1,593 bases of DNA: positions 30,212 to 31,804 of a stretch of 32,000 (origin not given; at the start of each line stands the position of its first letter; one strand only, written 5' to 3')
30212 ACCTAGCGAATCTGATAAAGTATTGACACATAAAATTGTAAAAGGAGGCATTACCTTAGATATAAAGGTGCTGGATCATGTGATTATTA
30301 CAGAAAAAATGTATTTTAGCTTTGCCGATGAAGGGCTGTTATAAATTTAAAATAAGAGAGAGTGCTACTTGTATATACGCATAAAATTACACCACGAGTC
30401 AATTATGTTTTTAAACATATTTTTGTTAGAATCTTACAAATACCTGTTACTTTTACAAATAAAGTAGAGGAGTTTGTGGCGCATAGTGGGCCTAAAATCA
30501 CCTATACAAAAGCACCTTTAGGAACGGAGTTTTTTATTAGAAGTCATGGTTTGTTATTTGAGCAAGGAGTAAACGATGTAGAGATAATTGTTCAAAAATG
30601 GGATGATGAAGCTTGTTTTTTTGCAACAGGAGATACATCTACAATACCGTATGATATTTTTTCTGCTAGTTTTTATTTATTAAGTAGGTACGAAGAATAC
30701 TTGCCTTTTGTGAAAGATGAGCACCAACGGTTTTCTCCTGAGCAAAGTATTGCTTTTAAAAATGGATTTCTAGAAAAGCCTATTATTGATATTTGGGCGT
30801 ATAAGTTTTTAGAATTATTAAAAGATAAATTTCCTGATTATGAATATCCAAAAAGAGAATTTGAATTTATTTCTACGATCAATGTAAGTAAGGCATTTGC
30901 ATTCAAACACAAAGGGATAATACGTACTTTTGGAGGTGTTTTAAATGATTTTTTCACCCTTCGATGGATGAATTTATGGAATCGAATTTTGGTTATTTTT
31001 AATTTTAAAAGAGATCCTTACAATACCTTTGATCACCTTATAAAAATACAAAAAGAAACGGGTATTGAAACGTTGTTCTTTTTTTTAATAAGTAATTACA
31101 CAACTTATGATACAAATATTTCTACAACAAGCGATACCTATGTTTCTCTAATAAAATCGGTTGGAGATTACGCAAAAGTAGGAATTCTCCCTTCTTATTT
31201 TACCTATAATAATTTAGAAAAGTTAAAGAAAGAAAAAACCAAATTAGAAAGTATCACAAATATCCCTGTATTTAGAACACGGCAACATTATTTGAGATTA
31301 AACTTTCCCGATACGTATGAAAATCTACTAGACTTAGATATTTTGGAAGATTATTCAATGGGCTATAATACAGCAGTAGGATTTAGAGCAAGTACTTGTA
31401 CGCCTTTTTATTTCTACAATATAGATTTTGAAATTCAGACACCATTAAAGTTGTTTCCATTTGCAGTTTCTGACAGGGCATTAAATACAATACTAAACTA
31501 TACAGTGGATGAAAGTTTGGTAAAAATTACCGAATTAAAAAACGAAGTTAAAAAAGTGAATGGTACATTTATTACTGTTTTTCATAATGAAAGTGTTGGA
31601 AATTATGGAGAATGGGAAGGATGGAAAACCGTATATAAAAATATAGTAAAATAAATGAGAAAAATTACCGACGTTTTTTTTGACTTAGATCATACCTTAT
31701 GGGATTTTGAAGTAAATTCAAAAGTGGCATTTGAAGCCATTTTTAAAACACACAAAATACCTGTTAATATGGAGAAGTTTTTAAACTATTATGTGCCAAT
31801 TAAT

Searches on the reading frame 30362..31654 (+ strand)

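Call 52: search_protein_families(library=pfam, proteins=[window:30362-31654:+], max_evalue=0.001)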
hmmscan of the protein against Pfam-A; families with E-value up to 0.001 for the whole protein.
window:30362-31654:+ (430 aa): 1 family
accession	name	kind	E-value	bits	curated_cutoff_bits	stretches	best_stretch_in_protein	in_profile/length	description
PF23019.1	DUF7033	-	8.7e-36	122.6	27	1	95-184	1-90/90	Family of unknown function (DUF7033)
